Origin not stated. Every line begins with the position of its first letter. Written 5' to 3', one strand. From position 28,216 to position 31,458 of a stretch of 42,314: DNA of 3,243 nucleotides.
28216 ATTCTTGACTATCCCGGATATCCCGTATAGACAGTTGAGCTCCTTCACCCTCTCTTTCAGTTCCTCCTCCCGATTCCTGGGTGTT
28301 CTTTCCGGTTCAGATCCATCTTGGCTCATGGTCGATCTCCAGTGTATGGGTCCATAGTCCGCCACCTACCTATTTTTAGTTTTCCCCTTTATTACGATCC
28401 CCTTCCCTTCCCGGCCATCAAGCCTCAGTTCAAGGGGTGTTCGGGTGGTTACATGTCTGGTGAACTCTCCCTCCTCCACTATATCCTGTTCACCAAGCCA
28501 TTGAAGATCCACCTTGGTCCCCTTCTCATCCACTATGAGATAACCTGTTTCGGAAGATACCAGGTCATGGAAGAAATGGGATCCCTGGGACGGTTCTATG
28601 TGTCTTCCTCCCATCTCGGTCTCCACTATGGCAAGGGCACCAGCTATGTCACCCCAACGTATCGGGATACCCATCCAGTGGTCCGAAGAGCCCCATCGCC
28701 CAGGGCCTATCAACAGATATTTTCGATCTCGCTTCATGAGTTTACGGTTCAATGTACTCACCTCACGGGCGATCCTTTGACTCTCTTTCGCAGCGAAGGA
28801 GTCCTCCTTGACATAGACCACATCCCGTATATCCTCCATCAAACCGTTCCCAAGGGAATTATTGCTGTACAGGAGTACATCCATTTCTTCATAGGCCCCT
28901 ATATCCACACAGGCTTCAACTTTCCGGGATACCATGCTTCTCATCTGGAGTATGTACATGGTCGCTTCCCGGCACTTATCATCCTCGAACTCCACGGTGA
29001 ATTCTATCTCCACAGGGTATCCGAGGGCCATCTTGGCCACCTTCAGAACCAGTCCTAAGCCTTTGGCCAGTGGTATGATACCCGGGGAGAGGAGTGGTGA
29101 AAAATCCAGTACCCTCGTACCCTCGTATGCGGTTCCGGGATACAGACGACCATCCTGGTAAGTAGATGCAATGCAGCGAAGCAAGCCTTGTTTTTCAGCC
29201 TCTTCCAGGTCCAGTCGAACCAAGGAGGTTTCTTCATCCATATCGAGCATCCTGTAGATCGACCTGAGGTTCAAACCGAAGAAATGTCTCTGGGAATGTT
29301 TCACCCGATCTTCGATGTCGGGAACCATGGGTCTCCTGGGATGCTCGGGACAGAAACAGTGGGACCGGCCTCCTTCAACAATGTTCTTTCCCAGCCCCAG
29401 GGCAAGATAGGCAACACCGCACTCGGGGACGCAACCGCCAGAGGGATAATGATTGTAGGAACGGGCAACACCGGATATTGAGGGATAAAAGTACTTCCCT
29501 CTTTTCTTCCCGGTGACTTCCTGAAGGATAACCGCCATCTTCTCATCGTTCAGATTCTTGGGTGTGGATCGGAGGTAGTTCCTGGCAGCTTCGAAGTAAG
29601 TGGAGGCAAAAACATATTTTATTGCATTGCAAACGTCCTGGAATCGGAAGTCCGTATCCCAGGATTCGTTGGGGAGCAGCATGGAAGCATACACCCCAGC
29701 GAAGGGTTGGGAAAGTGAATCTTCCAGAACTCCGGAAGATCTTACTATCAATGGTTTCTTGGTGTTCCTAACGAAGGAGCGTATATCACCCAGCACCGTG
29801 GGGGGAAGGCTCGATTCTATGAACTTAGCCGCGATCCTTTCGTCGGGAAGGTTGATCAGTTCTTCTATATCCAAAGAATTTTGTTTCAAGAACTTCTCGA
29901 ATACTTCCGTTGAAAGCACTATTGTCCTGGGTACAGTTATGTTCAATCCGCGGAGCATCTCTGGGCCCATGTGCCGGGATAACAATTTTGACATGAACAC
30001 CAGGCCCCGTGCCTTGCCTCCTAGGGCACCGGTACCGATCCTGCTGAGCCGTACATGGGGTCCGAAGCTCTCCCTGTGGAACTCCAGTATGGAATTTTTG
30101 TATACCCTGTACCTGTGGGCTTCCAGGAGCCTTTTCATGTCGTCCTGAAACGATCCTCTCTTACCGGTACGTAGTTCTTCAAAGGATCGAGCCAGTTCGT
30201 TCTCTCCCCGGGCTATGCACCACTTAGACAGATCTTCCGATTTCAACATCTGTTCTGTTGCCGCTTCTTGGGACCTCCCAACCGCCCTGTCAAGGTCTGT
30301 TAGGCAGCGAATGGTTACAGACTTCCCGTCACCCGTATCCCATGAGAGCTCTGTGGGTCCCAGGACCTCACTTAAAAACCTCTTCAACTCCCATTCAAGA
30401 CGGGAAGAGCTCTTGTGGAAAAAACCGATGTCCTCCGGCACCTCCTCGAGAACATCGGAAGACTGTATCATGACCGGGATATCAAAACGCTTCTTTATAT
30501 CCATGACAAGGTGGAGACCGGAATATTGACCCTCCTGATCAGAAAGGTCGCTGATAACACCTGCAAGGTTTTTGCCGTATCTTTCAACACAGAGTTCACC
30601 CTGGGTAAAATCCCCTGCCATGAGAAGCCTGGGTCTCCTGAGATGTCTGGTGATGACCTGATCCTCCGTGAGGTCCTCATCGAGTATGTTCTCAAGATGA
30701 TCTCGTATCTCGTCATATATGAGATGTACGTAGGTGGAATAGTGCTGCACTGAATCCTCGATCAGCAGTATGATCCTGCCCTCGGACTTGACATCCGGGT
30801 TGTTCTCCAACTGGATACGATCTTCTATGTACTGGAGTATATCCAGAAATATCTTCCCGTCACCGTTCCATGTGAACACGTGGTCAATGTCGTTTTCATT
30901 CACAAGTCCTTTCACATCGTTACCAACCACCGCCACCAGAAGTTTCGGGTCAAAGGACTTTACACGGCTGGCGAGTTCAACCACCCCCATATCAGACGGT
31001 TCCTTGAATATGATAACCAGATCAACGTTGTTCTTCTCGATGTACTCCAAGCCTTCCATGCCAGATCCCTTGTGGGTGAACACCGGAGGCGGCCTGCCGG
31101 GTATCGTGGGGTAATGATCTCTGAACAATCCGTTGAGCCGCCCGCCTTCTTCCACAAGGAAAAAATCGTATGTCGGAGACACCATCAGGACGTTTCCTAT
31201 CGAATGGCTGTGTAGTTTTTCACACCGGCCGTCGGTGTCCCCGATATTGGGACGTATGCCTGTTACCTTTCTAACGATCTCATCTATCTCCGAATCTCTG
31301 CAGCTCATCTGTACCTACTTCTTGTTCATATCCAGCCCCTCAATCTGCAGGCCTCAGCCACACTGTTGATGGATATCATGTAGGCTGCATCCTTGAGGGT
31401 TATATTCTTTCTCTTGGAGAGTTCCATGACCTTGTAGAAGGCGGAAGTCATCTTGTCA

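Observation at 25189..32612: Compact gdh / REC-PPDK_N / sensor-PPDK_N-NTase cluster: candidate undescribed signal-regulated phospho- or nucleotidyl-transfer system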

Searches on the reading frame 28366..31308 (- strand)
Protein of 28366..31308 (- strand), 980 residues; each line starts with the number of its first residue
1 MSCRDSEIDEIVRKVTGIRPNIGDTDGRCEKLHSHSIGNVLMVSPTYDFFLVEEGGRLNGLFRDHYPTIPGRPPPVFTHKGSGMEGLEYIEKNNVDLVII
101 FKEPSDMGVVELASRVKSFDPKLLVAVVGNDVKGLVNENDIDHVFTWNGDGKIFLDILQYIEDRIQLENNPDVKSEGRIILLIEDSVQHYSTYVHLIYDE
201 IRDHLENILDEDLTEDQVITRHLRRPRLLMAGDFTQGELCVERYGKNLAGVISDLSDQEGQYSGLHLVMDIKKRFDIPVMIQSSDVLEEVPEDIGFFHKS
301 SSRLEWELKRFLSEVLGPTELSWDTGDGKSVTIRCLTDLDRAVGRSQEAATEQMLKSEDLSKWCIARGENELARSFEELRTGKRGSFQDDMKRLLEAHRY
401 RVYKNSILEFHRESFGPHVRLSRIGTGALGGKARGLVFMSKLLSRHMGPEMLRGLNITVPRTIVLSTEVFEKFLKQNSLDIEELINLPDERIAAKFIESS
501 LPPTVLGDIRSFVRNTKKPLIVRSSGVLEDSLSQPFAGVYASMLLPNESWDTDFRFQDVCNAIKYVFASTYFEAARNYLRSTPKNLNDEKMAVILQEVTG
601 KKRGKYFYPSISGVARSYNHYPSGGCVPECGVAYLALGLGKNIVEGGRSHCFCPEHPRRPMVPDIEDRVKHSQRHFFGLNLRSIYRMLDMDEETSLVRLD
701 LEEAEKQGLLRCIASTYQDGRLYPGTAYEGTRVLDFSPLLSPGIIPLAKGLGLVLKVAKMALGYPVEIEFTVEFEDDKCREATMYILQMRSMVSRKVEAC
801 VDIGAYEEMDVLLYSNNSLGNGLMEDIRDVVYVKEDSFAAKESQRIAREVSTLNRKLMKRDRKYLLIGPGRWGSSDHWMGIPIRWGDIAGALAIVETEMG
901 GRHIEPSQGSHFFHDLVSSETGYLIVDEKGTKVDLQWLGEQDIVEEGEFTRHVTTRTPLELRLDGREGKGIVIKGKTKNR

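Call 8: search_protein_families(library=pfam, proteins=[window:28366-31308:-], max_evalue=0.1)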
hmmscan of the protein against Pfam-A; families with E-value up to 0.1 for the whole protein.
window:28366-31308:- (980 aa): 1 family
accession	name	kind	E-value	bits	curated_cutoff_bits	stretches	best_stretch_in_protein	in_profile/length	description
PF01326.24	PPDK_N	-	1.1e-32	114.1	27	1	428-794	3-311/328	Pyruvate phosphate dikinase, AMP/ATP-binding domain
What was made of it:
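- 28927..30027 (-): P2 PPDK_N ATP-grasp domain (residues 428-794). Pfam E 1.1e-32 (call 8).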

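Call 9: search_protein_families(library=ncbifam, proteins=[window:28366-31308:-], max_evalue=0.1)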
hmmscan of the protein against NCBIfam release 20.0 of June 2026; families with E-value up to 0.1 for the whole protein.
window:28366-31308:- (980 aa): 9 families
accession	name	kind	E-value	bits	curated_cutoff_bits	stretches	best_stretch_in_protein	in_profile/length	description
NF004881.0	PRK06241.2-2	equivalog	1.3e-14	53.4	883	1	448-600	25-183/898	phosphoenolpyruvate synthase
NF052631.1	prodigiosin_PigC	equivalog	4.8e-11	41.3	1300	1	456-598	30-167/883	prodigiosin ligase PigC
NF052632.1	undecylprod_RedH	equivalog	7.7e-10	37.4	1350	1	456-599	31-164/880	undecylprodigiosin ligase RedH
NF004882.0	PRK06241.2-3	equivalog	2.6e-05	22.5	850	1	465-600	47-174/827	phosphoenolpyruvate synthase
TIGR01418.1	PEP_synth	equivalog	0.0018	16.7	739.75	1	450-646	25-225/784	pyruvate, water dikinase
NF004508.0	PRK05849.1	equivalog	0.0027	15.8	501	1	516-569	57-104/789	hypothetical protein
NF004883.0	PRK06241.2-4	equivalog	0.0033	15.6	1063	1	457-607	47-206/928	phosphoenolpyruvate synthase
NF005057.0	PRK06464.1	equivalog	0.0058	14.7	598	1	452-602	32-196/798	phosphoenolpyruvate synthase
NF004880.0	PRK06241.2-1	equivalog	0.027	12.4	972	1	457-600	34-179/837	phosphoenolpyruvate synthase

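Call 19: find_homologous_proteins(query=window:28366-31308:-)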
Query window:28366-31308:- (980 aa): 413 proteins with E <= 0.001 among 8000 candidates; the best 120 are listed.
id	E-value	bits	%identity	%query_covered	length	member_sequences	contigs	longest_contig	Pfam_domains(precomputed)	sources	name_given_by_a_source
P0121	0.0e+0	2250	100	100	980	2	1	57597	PF01326.25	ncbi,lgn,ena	-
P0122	0.0e+0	1428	63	100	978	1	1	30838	PF01326.25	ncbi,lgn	-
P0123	0.0e+0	1414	63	99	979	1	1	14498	PF01326.25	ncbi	ncbi:MAG: PEP/pyruvate-binding domain-containing protein [Thermoplasmata archaeon]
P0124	0.0e+0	1318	60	99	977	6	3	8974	PF01326.25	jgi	-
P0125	0.0e+0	1105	51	99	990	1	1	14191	PF01326.25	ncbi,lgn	-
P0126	0.0e+0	1017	49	100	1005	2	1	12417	PF01326.25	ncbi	ncbi:MAG: PEP/pyruvate-binding domain-containing protein [Thermoplasmatota archaeon]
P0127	4.6e-296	1003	47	100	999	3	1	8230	PF01326.25,PF00072.31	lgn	-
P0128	7.4e-296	1002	48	100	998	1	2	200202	PF01326.25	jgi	-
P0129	2.6e-295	1000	48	100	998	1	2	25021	PF01326.25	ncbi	-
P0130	2.2e-286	971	47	99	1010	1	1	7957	PF01326.25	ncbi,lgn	ncbi:MAG: PEP/pyruvate-binding domain-containing protein [Thermoplasmatota archaeon]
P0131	3.2e-286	970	48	99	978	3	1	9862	PF01326.25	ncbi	-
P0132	1.0e-285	969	45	99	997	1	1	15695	PF01326.25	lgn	-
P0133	5.6e-284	963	47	99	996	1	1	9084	PF01326.25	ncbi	-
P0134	2.2e-281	954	46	99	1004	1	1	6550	PF01326.25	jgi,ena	-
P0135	1.8e-280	951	47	99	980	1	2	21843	PF01326.25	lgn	-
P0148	1.4e-274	932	46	99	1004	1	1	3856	PF01326.25,PF00072.31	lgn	-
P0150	2.0e-274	931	45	99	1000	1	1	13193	PF01326.25,PF00072.31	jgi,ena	-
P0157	1.5e-273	928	45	99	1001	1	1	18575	PF01326.25,PF00072.31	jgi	jgi:CheY-like chemotaxis protein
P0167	2.6e-272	924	45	100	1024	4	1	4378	PF01326.25,PF00072.31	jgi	-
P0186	1.6e-270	918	45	100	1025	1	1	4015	PF01326.25,PF00072.31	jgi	-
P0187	1.9e-270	918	45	96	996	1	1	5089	PF01326.25,PF00072.31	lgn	-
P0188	2.1e-270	918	45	100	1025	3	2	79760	PF01326.25,PF00072.31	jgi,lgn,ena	-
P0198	3.6e-268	911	45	97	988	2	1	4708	PF01326.25,PF00072.31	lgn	-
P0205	1.2e-266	906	44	100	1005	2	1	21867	PF01326.25,PF00072.31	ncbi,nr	ncbi:MAG TPA: PEP/pyruvate-binding domain-containing protein [Candidatus Thermoplasmatota archaeon]|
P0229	4.1e-261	887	44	99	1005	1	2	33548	PF01326.25,PF00072.31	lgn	-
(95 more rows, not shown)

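Call 34: search_protein_families(library=padloc, proteins=[window:28366-31308:-], max_evalue=0.01)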
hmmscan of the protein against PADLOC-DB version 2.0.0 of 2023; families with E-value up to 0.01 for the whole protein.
window:28366-31308:- (980 aa): 0 families

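Call 64: search_protein_families(library=pfam, alignment_id=A4, max_evalue=0.01)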
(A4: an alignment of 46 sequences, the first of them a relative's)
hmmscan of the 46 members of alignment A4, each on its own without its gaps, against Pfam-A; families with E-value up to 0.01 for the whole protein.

A. member 1, P0121 (980 aa): 1 family
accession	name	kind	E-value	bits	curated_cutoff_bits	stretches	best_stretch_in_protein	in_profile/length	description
PF01326.24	PPDK_N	-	1.1e-32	114.1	27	1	428-794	3-311/328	Pyruvate phosphate dikinase, AMP/ATP-binding domain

B. families by the number of members that match (of 46 scanned): 10 families
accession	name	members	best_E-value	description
PF01326.24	PPDK_N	46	1.1e-36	Pyruvate phosphate dikinase, AMP/ATP-binding domain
PF00072.30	Response_reg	32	5.2e-08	Response regulator receiver domain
PF19027.5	DUF5752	9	0.00015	Family of unknown function (DUF5752)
PF03709.21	OKR_DC_1_N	1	0.00035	Orn/Lys/Arg decarboxylase, N-terminal domain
PF14606.12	Lipase_GDSL_3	1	0.002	GDSL-like Lipase/Acylhydrolase family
PF17618.7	SL4P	1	0.0052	Uncharacterized Strongylid L4 protein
PF11418.13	Scaffolding_pro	1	0.0054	Phi29 scaffolding protein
PF20274.4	cREC_REC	1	0.0064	Cyclic-phosphate processing Receiver domain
PF10666.15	Phage_TAC_8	1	0.0066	Phage tail assembly chaperone protein Gp14 ()A118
PF06490.17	FleQ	1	0.0087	Flagellar regulatory protein FleQ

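Call 65: search_protein_families(library=pfam, proteins=[P0127, P0148, P0157, P0167, P0188, P0205, P0229, P0198], max_evalue=0.01)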
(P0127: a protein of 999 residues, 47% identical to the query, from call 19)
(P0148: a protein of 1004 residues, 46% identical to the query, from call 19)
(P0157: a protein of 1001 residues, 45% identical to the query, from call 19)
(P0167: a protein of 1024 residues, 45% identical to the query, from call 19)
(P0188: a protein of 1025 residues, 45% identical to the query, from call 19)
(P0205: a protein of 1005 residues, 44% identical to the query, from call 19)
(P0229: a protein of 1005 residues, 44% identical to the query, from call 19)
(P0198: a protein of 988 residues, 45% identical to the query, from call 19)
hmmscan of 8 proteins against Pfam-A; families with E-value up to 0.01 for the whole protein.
P0127 (999 aa): 2 families
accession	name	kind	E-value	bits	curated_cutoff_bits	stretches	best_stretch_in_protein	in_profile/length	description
PF01326.24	PPDK_N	-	1.4e-33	117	27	1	442-823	3-324/328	Pyruvate phosphate dikinase, AMP/ATP-binding domain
PF00072.30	Response_reg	-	2e-05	25.2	30.2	0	74-130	23-77/111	Response regulator receiver domain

P0148 (1004 aa): 3 families
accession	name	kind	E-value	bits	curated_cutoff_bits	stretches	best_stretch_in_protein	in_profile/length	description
PF01326.24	PPDK_N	-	1.4e-35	123.6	27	1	452-818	3-309/328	Pyruvate phosphate dikinase, AMP/ATP-binding domain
PF00072.30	Response_reg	-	3.4e-07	30.9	30.2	1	71-155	11-97/111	Response regulator receiver domain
PF19027.5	DUF5752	-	0.0082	15.9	23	0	376-420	164-208/208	Family of unknown function (DUF5752)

P0157 (1001 aa): 2 families
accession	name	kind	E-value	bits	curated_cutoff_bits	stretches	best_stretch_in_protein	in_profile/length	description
PF01326.24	PPDK_N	-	5.5e-34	118.4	27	1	449-814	3-308/328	Pyruvate phosphate dikinase, AMP/ATP-binding domain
PF00072.30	Response_reg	-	1.7e-06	28.6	30.2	1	76-154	19-99/111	Response regulator receiver domain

P0167 (1024 aa): 2 families
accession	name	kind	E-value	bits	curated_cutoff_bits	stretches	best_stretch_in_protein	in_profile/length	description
PF01326.24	PPDK_N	-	5.3e-34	118.4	27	1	448-814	3-309/328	Pyruvate phosphate dikinase, AMP/ATP-binding domain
PF00072.30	Response_reg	-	1e-05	26.1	30.2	1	69-152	15-99/111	Response regulator receiver domain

P0188 (1025 aa): 2 families
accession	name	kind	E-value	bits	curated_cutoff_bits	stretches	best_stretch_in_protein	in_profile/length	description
PF01326.24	PPDK_N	-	9e-35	120.9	27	1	450-816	3-309/328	Pyruvate phosphate dikinase, AMP/ATP-binding domain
PF00072.30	Response_reg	-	4e-06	27.4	30.2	1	73-154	17-99/111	Response regulator receiver domain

P0205 (1005 aa): 2 families
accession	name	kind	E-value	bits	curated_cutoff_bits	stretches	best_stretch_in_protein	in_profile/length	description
PF01326.24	PPDK_N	-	4.1e-34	118.8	27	1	450-815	3-308/328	Pyruvate phosphate dikinase, AMP/ATP-binding domain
PF00072.30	Response_reg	-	1.3e-05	25.8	30.2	1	75-156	19-101/111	Response regulator receiver domain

P0229 (1005 aa): 3 families
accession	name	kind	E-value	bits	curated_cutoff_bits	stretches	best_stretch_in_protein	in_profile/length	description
PF01326.24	PPDK_N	-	1.8e-34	119.9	27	1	450-815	3-308/328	Pyruvate phosphate dikinase, AMP/ATP-binding domain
PF00072.30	Response_reg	-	1.9e-06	28.4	30.2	1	82-156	24-101/111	Response regulator receiver domain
PF19027.5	DUF5752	-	0.0015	18.3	23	1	371-418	161-208/208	Family of unknown function (DUF5752)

P0198 (988 aa): 3 families
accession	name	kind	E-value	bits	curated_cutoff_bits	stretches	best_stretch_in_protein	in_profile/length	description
PF01326.24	PPDK_N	-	6.9e-36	124.6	27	1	441-806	3-309/328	Pyruvate phosphate dikinase, AMP/ATP-binding domain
PF00072.30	Response_reg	-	5.2e-08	33.5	30.2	0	235-300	25-88/111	Response regulator receiver domain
PF19027.5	DUF5752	-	0.0018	18.1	23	1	354-419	43-110/208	Family of unknown function (DUF5752)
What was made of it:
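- On Response-regulator receiver (REC): PF00072 hits 32 of 46 P2 orthologues (best E 5e-8) but not the window protein itself at E<=0.1 (calls 8, 64, 65).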

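Call 78: find_related_loci(query=A4, collection=metagenome_contigs, flank=7000)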
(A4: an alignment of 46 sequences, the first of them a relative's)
Query A4 (980 aa) in metagenome_contigs; peptide patterns used: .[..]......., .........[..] (x = any residue, [..] = any of these).
600 stretches matched a pattern (row limit reached: there are more); 573 encode a relative of the query (tblastn E <= 1e-3); the best 80 are kept; 80 distinct loci.
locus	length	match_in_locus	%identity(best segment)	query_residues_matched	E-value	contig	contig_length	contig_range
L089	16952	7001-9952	44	1-972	0e+0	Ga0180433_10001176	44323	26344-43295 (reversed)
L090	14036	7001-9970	44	4-972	0e+0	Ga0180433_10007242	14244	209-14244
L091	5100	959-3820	44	32-974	0e+0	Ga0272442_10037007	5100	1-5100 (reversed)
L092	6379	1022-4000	42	1-973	0e+0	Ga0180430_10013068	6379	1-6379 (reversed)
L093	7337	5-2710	45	90-972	0e+0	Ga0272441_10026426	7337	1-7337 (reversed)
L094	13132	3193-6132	41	13-978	0e+0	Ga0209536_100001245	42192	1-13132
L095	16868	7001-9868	42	35-978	0e+0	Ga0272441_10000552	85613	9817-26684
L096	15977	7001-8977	46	320-974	0e+0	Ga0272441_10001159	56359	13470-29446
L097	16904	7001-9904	37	29-974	0e+0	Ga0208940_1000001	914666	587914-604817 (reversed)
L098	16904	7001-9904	34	25-973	0e+0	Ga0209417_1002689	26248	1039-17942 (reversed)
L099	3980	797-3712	35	26-974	0e+0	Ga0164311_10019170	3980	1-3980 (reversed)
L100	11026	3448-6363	35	28-974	0e+0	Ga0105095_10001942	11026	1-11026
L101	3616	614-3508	35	28-968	0e+0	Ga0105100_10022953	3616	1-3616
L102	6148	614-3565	34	20-976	0e+0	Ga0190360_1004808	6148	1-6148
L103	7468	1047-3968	34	25-974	1e-179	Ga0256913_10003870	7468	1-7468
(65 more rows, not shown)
